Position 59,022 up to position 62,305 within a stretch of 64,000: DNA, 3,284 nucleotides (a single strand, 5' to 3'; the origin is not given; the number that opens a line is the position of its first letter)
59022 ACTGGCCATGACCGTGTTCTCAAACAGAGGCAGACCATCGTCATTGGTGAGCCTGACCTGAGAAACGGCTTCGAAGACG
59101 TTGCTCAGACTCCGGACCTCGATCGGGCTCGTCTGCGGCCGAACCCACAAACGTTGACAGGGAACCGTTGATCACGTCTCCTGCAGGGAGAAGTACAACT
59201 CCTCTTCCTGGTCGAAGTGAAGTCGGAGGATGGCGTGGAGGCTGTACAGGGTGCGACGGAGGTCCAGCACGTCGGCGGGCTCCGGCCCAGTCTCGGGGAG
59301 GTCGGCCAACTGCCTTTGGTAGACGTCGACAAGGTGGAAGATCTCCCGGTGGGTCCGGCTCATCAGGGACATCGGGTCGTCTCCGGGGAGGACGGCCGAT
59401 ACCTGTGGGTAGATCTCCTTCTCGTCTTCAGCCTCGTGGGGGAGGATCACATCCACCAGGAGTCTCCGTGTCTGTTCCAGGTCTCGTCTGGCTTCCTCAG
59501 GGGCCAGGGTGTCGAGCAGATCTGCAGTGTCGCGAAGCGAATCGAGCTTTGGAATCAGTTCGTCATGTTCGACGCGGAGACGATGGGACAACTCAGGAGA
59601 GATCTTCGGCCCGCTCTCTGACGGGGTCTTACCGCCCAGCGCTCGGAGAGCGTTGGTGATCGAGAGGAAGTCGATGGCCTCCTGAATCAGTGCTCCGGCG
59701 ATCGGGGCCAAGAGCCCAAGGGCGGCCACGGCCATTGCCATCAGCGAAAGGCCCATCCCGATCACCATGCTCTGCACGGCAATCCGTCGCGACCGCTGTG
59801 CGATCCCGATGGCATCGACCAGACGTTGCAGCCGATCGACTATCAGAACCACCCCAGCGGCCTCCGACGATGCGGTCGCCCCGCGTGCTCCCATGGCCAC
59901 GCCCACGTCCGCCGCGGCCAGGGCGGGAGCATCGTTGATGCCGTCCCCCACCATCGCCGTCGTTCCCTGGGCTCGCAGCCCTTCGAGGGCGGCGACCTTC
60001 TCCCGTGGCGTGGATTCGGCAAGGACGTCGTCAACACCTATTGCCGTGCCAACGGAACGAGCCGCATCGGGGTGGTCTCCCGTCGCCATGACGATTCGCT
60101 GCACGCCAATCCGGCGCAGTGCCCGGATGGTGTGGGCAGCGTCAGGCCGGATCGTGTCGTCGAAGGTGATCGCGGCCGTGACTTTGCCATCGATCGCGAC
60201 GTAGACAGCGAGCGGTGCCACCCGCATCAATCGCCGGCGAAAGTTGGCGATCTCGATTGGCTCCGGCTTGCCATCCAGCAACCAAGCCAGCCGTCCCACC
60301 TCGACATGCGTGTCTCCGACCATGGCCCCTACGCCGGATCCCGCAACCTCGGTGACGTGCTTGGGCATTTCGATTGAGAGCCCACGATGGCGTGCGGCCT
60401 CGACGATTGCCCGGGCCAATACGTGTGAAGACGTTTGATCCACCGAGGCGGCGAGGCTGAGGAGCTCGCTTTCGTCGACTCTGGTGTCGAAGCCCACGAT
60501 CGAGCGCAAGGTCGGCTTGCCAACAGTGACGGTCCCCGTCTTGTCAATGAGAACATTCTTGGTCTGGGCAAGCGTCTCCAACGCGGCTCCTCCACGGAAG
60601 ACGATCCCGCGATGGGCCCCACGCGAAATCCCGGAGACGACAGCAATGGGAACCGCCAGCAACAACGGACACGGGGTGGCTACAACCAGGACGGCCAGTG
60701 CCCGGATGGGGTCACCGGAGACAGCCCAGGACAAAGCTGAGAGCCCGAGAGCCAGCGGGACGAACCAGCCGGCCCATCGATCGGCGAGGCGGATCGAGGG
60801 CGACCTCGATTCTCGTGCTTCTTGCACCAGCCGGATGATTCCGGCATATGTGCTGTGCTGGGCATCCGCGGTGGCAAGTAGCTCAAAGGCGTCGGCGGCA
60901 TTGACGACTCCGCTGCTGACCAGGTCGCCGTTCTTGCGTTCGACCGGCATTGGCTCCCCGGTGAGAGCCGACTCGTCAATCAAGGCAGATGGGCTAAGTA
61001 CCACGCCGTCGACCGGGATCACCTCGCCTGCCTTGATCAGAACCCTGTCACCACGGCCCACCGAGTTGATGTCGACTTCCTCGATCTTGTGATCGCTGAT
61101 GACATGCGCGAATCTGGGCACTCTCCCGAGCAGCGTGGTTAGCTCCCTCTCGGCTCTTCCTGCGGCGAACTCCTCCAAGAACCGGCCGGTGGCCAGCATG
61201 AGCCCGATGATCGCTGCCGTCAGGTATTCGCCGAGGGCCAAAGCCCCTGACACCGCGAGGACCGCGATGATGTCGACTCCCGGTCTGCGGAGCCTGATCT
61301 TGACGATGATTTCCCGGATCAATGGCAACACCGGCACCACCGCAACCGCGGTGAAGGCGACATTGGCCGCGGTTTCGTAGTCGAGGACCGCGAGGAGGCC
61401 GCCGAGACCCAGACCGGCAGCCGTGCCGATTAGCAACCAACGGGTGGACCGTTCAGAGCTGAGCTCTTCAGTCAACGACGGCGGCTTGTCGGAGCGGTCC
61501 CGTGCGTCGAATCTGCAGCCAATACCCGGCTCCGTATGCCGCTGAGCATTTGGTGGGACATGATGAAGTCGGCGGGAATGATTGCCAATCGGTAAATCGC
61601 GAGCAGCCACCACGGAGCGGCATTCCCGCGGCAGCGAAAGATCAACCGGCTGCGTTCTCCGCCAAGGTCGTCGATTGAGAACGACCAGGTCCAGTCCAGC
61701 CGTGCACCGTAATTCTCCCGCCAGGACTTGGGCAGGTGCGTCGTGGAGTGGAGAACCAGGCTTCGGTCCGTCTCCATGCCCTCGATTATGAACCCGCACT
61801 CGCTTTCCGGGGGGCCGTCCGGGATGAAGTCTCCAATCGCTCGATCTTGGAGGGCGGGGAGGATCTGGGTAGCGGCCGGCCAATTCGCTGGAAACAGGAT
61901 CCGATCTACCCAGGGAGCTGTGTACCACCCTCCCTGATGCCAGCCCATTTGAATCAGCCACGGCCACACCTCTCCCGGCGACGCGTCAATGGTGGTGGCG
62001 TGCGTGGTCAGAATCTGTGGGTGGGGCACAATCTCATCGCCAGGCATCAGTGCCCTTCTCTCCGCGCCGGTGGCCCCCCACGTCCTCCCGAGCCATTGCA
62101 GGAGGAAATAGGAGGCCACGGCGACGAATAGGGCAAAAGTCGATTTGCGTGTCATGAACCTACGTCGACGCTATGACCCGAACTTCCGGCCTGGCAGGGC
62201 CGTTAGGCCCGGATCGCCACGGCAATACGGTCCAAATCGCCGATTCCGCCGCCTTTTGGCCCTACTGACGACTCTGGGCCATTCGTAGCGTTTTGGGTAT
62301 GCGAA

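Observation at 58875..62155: SRPBCC - P1B-5-type ATPase(hemerythrin) - Gmad2 three-gene unit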

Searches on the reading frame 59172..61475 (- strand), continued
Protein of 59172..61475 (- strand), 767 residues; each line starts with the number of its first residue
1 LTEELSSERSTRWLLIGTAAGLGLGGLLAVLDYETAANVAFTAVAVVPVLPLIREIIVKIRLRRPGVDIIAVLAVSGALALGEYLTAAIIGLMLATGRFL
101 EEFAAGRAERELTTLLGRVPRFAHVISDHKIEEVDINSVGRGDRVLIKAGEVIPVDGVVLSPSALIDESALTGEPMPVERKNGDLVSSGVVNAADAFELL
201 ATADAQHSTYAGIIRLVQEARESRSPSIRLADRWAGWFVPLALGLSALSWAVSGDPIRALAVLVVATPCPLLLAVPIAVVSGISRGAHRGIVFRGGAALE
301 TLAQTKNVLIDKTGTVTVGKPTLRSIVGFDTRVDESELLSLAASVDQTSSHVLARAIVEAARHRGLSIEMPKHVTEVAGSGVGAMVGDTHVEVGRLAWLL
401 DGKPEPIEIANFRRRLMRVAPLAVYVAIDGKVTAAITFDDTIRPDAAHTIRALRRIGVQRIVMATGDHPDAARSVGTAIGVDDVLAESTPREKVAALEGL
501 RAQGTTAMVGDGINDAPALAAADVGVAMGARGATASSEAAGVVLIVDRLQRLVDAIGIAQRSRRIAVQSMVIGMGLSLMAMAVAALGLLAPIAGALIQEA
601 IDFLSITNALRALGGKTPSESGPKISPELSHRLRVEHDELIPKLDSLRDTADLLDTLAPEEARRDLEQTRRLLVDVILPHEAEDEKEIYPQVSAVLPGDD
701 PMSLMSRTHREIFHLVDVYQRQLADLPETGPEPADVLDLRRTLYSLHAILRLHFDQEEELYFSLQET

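Call 52: get_annotated_region(hit=H24, flank=6000)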
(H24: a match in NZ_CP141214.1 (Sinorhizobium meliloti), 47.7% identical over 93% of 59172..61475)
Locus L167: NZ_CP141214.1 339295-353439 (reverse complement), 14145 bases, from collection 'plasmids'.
description: Sinorhizobium meliloti strain LMB1 plasmid pB, complete sequence
organism: Sinorhizobium meliloti (NCBI taxid 382)
taxonomy: Bacteria; Pseudomonadota; Alphaproteobacteria; Hyphomicrobiales; Rhizobiaceae; Sinorhizobium; Sinorhizobium meliloti
host: -; source: alfalfa,Isolate; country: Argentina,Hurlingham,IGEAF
typing (MOB-suite, as given by PLSDB): conjugative; relaxase MOBQ; mating-pair formation MPF_T
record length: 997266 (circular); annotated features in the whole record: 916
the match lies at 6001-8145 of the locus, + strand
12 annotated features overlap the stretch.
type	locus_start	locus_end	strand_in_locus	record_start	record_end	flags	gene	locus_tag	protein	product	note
CDS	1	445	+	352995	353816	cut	-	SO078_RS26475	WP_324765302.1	universal stress protein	-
CDS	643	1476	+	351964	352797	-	-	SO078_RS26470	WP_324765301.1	universal stress protein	-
CDS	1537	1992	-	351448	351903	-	-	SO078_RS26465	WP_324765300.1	pyridoxamine 5'-phosphate oxidase family protein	-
CDS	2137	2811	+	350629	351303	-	-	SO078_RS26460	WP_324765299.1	BON domain-containing protein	-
CDS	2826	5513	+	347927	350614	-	-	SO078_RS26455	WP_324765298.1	HAD-IC family P-type ATPase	-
CDS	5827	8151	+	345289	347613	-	-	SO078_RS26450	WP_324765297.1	heavy metal translocating P-type ATPase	-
CDS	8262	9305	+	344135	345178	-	-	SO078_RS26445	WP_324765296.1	alpha/beta hydrolase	-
CDS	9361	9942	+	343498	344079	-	-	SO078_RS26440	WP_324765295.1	NAD(P)H-dependent oxidoreductase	-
CDS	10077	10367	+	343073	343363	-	-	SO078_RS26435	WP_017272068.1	hypothetical protein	-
CDS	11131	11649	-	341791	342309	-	-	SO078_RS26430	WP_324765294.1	GNAT family N-acetyltransferase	-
CDS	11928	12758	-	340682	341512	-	-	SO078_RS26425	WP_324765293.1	ferritin family protein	-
CDS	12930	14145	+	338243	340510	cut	-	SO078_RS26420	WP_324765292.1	regulatory protein NosR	-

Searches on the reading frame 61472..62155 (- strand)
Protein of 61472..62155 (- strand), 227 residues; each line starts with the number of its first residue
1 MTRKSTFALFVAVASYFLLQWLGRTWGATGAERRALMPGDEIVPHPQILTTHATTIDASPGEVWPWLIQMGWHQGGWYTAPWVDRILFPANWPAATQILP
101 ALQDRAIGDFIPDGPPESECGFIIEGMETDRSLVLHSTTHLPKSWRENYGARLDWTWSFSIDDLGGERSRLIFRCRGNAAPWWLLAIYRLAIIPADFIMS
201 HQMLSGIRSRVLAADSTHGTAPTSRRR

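Call 4: search_protein_families(library=pfam, proteins=[window:61472-62155:-], max_evalue=0.01)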
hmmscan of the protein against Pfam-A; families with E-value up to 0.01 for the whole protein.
window:61472-62155:- (227 aa): 0 families

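Call 5: search_protein_families(library=pfam, proteins=[window:61472-62155:-], max_evalue=10)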
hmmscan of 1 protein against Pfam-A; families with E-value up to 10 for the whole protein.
window:61472-62155:- (227 aa): 0 families

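Call 6: search_protein_families(library=ncbifam, proteins=[window:61472-62155:-], max_evalue=0.1)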
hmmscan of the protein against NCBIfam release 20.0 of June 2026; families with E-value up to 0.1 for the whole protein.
window:61472-62155:- (227 aa): 0 families

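Call 7: search_solved_structures(query=window:61472-62155:-, max_evalue=10)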
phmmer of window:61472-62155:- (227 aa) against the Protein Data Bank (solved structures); distinct sequences matched with E-value up to 10: 0.

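Call 8: find_homologous_proteins(query=window:61472-62155:-, max_evalue=0.001)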
Query window:61472-62155:- (227 aa): 496 proteins with E <= 0.001 among 923 candidates; the best 120 are listed.
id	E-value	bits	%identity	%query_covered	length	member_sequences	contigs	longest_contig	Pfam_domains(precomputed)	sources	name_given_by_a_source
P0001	3.3e-154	529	100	100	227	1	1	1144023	-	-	-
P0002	1.2e-125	436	83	100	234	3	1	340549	-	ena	-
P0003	4.2e-120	418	78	100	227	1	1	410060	-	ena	-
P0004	7.3e-115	401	77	100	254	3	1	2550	-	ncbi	-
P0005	5.9e-113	394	76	99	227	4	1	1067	-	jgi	jgi:hypothetical protein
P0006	1.5e-97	344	68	93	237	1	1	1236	-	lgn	-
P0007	8.1e-96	338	62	99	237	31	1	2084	-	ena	-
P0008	2.0e-94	334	70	88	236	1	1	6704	-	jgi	jgi:hypothetical protein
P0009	6.0e-94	332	65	93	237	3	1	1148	-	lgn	-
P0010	1.6e-93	331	67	87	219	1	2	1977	-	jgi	jgi:hypothetical protein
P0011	2.0e-93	330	69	86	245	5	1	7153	-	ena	-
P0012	4.5e-93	329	66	92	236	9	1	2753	-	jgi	-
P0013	5.8e-93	329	62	97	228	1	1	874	-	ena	-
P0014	2.8e-91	323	55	93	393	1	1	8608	-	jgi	jgi:hypothetical protein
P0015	3.7e-90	320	64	89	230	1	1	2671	-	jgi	jgi:hypothetical protein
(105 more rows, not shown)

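Call 27: predict_structure(alignment_id=A1)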
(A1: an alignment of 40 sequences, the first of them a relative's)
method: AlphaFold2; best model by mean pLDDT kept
length: 227 residues; sequences in the alignment: 40
mean_pLDDT: 89.8   pTM: 0.85
mean pLDDT of the five models: 89.8, 89.8, 89.5, 88.7, 88.4
residues with pLDDT >= 90: 158; 70-90: 47; 50-70: 22; < 50: 0
segments of 3 or more residues with pLDDT < 50: none
pLDDT, mean of each block of 10 residues (from residue 1): 87 96 97 98 97 98 93 64 73 84 94 85 97 95 92 97 97 98 96 90 90 81 58
secondary structure, 60 per line:
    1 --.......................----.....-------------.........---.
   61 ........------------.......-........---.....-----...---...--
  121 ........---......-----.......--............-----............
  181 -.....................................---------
elements in order: H3-25 H30-34 E48-56 H60-68 H81-87 H89-96 H100-104 E110-112 E121-128 E132-137 H143-149 E152-163 E169-180 H182-218

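Call 32: fold_search(model_id=the predicted structure, library=pdb)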
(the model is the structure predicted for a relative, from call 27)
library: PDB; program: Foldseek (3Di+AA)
matches with E <= 10: 1420; with E <= 0.001: 111
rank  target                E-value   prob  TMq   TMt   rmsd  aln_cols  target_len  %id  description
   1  3q64                  9.1e-06  1.00  0.37  0.52   6.6       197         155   13  X-ray crystal structure of protein mll3774 from Mesorhizobium loti, Northeast Structural Genomics Consortium Target MlR4 (released 2011-01-12)
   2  2ns9_B                2.0e-05  1.00  0.38  0.54   8.1       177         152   14  Crystal structure of protein APE2225 from Aeropyrum pernix K1, Pfam COXG (released 2006-11-14)
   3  3q63_A                2.3e-05  1.00  0.41  0.65   5.2       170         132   12  X-ray crystal structure of protein MLL2253 from Mesorhizobium loti, Northeast Structural Genomics Consortium Target Ml (released 2011-01-12)
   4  2pcs                  2.6e-05  1.00  0.35  0.49   6.7       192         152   10  Crystal structure of conserved protein from Geobacillus kaustophilus (released 2007-04-10)
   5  3q63_F                3.9e-05  1.00  0.38  0.57   5.8       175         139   12  X-ray crystal structure of protein MLL2253 from Mesorhizobium loti, Northeast Structural Genomics Consortium Target Ml (released 2011-01-12)
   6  6rp3                  4.4e-05  1.00  0.42  0.56   7.1       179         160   12  Truncated Norcoclaurine synthase with reaction intermediate mimic (released 2019-10-09)
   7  3q63_E                4.7e-05  1.00  0.44  0.70   4.7       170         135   12  X-ray crystal structure of protein MLL2253 from Mesorhizobium loti, Northeast Structural Genomics Consortium Target Ml (released 2011-01-12)
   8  6z82                  4.7e-05  1.00  0.44  0.60   6.8       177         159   11  Thalictrum flavumn Norcoclaurine synthase point mutant in complex with a transition state analoge (released 2020-12-02)
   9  3q63_D                4.7e-05  1.00  0.39  0.60   6.2       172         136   12  X-ray crystal structure of protein MLL2253 from Mesorhizobium loti, Northeast Structural Genomics Consortium Target Ml (released 2011-01-12)
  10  3q63_B                5.3e-05  1.00  0.41  0.64   5.5       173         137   12  X-ray crystal structure of protein MLL2253 from Mesorhizobium loti, Northeast Structural Genomics Consortium Target Ml (released 2011-01-12)
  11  7wa9                  5.6e-05  1.00  0.42  0.63   5.3       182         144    9  Crystal structure of MSMEG_5634 from Mycobacterium smegmatis (released 2022-10-19)
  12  3njo_C                5.6e-05  1.00  0.36  0.45   6.3       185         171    8  X-ray crystal structure of the Pyr1-pyrabactin A complex (released 2010-08-18)
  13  3cnw_A                5.6e-05  1.00  0.34  0.51  11.4       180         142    9  Three-dimensional structure of the protein XoxI (Q81AY6) from Bacillus cereus. Northeast Structural Genomics Consortiu (released 2008-04-08)
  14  5ygv_B                7.7e-05  1.00  0.34  0.42   6.9       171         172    9  Crystal structure of the abscisic acid receptor PYR1 in complex with an antagonist (released 2018-04-18)
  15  2vne_B                8.6e-05  1.00  0.40  0.56   7.7       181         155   11  The X-ray structure of Norcoclaurine synthase from Thalictrum flavum (released 2008-08-05)
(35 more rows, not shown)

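Call 38: find_related_loci(query=A1, collection=metagenome_contigs, flank=6000)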
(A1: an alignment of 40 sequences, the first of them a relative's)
Query A1 (227 aa) in metagenome_contigs; peptide patterns used: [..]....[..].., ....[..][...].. (x = any residue, [..] = any of these).
600 stretches matched a pattern (row limit reached: there are more); 590 encode a relative of the query (tblastn E <= 1e-3); the best 80 are kept; 80 distinct loci.
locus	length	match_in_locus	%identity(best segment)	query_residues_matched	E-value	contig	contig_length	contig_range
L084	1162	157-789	66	1-211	1e-103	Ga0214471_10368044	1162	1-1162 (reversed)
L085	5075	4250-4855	63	9-210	2e-86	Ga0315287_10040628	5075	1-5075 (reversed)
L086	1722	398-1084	56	1-226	1e-90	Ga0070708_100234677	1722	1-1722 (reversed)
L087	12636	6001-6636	58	1-211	8e-83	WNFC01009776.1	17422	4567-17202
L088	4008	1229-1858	56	2-210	4e-80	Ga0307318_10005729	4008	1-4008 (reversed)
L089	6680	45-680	57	1-214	1e-79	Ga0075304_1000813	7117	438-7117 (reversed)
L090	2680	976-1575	58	12-211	6e-81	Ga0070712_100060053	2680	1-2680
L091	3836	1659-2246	59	16-211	9e-79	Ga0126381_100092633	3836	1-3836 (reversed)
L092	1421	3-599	55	18-215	1e-77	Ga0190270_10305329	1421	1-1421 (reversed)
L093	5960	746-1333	55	15-210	3e-73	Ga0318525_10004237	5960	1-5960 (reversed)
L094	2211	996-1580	58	17-210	2e-74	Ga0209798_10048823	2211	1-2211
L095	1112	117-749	51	19-227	8e-77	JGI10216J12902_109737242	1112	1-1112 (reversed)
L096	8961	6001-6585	56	17-210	2e-71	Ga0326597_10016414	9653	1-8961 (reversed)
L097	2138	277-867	56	15-210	2e-73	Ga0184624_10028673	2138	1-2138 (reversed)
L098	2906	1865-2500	54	1-211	1e-71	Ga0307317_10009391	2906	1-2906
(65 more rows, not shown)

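Call 40: find_encoding_contigs(protein=P0003, flank=8000, max_places=2)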
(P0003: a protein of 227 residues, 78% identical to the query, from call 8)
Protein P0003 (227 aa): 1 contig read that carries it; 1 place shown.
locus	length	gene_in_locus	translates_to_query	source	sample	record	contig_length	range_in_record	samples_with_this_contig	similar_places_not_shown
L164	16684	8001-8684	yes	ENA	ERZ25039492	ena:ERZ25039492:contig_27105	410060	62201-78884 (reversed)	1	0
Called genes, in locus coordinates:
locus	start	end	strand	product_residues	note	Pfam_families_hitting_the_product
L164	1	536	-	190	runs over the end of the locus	-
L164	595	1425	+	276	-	PF12838:Fer4_7 (faint), PF13183:Fer4_8 (faint), PF13746:Fer4_18 (faint), PF13187:Fer4_9 (faint), PF13534:Fer4_17 (faint), PF12797:Fer4_2 (faint), PF13237:Fer4_10 (faint), PF17179:Fer4_22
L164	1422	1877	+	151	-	PF00027:cNMP_binding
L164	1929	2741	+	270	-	PF00175:NAD_binding_1, PF10418:DHODB_Fe-S_bind (weak)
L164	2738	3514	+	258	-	PF01058:Oxidored_q6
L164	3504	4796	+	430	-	PF00374:NiFeSe_Hases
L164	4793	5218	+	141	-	PF01750:HycI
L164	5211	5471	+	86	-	PF01155:HypA (weak)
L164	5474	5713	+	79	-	PF01455:HupF_HypC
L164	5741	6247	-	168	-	PF02635:DsrE (weak), PF13686:DrsE_2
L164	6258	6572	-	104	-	PF04358:DsrC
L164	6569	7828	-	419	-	PF07992:Pyr_redox_2, PF13454:NAD_binding_9 (faint)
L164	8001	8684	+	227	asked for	-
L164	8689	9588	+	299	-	PF00690:Cation_ATPase_N, PF00122:E1-E2_ATPase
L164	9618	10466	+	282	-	PF00702:Hydrolase, PF13246:Cation_ATPase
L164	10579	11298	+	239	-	PF00689:Cation_ATPase_C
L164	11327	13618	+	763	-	PF00122:E1-E2_ATPase, PF00702:Hydrolase, PF01814:Hemerythrin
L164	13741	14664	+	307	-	PF10646:Germane, PF10648:Gmad2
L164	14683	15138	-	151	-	PF00582:Usp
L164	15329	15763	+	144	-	PF00011:HSP20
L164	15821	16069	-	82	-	-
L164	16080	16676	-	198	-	-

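Call 41: find_encoding_contigs(protein=P0002, flank=8000, max_places=2)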
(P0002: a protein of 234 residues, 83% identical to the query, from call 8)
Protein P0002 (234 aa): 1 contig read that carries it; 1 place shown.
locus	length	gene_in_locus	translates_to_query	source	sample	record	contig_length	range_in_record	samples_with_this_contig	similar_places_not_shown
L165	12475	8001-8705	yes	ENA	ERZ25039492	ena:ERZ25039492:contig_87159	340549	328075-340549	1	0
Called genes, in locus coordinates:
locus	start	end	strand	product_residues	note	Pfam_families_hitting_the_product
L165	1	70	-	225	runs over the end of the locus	PF00072:Response_reg, PF00486:Trans_reg_C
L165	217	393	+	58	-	-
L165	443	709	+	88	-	-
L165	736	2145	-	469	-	PF19295:SufBD_N, PF01458:SUFBD_core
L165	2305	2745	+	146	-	PF02254:TrkA_N (weak), PF13460:NAD_binding_10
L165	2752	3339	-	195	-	PF01551:Peptidase_M23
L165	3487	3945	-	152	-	PF22091:DUF6941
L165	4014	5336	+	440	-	PF07994:NAD_binding_5, PF01658:Inos-1-P_synth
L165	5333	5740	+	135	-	PF00472:RF-1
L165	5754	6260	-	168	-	PF02635:DsrE (weak), PF13686:DrsE_2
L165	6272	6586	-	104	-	PF04358:DsrC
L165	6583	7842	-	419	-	PF07992:Pyr_redox_2, PF13454:NAD_binding_9 (faint)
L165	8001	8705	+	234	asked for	-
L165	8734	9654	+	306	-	PF00122:E1-E2_ATPase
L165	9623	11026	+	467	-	PF00702:Hydrolase, PF01814:Hemerythrin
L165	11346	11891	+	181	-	PF10646:Germane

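Call 42: find_encoding_contigs(protein=P0011, flank=8000, max_places=2)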
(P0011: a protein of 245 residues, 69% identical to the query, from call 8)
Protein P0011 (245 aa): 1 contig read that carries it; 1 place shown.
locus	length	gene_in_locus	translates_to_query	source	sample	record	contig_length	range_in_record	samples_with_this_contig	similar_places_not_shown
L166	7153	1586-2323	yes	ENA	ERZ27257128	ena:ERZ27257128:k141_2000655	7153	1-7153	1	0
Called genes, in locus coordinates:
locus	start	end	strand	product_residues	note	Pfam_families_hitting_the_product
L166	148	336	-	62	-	-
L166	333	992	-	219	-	PF09922:LiaF-like_C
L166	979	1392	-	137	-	PF04024:PspC, PF18917:LiaI-LiaF-like_TM1 (weak)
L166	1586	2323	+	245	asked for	-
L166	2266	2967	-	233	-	PF00072:Response_reg, PF00196:GerE, PF08281:Sigma70_r4_2 (weak)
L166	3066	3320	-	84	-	-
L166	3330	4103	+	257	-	PF13185:GAF_2 (faint), PF07730:HisKA_3, PF02518:HATPase_c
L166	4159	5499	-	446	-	PF13473:Cupredoxin_1 (weak), PF06525:SoxE (weak), PF07732:Cu-oxidase_3, PF07731:Cu-oxidase_2, PF00394:Cu-oxidase (weak)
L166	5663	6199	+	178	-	-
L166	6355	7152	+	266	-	?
